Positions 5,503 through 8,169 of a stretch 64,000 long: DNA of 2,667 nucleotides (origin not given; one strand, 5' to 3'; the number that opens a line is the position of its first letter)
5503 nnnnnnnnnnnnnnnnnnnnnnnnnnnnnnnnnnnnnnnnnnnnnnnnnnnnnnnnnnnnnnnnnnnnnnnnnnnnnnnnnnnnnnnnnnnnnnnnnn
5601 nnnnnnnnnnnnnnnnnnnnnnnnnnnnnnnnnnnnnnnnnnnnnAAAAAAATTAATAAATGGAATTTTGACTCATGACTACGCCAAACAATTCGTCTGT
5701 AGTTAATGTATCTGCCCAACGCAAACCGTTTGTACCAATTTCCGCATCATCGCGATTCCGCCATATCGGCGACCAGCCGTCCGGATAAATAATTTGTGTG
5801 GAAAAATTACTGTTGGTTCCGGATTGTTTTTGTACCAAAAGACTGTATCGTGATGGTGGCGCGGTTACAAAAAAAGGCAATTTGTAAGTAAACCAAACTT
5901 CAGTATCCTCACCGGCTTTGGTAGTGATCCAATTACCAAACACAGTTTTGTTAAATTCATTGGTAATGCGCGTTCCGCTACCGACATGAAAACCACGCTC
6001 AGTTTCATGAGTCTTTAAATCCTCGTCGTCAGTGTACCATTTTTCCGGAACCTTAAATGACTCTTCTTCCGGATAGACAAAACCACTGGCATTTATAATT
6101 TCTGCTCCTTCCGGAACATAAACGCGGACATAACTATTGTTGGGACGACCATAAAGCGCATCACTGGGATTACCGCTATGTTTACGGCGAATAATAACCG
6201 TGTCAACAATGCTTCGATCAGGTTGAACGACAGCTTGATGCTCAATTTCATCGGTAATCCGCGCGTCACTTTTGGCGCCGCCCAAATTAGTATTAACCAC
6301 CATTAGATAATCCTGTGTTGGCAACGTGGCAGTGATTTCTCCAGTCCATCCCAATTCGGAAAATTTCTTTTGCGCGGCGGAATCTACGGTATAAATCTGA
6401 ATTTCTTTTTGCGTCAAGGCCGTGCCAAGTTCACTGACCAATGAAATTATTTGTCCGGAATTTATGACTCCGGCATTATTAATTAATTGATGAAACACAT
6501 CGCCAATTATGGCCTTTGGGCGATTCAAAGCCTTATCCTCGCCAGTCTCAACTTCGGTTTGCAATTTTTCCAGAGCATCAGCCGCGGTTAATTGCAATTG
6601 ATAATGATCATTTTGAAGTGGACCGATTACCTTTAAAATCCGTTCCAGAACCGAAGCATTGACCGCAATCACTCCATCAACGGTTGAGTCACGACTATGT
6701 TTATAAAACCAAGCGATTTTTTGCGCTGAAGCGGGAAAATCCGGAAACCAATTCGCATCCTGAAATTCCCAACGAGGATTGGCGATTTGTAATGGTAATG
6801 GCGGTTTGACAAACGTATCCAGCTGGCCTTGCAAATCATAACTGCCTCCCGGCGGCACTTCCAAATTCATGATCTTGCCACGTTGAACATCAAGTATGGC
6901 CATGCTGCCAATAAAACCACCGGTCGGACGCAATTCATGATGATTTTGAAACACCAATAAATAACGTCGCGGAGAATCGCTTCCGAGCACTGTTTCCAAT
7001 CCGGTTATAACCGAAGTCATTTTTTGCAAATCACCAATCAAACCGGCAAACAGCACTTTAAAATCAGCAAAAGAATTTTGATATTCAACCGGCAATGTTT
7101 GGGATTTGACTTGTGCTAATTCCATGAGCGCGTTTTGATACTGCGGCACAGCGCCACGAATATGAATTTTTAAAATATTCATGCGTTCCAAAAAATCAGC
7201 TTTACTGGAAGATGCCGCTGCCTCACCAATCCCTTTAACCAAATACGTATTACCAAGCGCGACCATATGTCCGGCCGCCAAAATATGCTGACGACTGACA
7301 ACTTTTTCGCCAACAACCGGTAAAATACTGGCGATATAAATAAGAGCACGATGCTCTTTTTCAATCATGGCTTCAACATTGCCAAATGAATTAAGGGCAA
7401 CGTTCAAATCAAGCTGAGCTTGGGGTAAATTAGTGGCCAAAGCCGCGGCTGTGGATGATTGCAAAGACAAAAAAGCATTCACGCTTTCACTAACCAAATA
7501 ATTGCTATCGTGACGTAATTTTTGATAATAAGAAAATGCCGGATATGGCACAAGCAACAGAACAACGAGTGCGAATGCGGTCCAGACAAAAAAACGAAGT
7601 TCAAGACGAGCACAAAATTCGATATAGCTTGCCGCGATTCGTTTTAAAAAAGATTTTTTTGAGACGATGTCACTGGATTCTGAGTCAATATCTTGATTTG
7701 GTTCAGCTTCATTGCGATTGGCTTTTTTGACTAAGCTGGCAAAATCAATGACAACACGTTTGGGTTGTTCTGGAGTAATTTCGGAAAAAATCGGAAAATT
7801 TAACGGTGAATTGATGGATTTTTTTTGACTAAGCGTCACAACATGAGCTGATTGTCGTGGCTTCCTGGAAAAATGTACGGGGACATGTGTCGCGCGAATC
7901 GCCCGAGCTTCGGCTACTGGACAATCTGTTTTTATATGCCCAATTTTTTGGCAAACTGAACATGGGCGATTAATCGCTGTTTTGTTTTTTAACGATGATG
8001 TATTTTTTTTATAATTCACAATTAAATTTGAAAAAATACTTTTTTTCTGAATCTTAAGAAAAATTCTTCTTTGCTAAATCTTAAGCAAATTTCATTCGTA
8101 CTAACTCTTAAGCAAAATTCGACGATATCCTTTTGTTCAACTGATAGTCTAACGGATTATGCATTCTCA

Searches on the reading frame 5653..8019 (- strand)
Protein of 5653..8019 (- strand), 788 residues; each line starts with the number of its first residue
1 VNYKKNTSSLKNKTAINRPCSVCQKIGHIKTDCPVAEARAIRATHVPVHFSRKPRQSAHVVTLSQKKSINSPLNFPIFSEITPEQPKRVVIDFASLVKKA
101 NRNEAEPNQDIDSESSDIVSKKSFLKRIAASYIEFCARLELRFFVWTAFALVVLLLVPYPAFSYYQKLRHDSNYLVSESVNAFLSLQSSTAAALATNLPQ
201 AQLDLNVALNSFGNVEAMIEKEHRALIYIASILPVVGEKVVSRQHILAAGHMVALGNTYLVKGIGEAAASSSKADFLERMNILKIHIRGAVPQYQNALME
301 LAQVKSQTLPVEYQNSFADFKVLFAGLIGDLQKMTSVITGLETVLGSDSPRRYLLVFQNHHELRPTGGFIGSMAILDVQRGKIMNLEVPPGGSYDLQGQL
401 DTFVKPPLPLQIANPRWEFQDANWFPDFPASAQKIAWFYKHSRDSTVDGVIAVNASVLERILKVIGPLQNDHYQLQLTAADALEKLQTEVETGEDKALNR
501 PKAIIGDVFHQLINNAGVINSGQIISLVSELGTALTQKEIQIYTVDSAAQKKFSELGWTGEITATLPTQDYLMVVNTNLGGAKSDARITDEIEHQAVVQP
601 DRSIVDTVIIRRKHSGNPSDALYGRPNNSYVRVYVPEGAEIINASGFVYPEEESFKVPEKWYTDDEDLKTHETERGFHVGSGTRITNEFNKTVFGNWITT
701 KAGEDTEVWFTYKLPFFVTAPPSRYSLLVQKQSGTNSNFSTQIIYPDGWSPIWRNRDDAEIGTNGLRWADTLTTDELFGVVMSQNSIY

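Call 29: search_protein_families(library=pfam, proteins=[window:5653-8019:-], max_evalue=0.001)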
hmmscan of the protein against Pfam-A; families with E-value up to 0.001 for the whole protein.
window:5653-8019:- (788 aa): 1 family
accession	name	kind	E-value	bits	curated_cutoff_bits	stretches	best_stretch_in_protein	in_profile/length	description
PF13196.11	DUF4012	-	3.4e-27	96.2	28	1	348-489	1-142/144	Protein of unknown function (DUF4012)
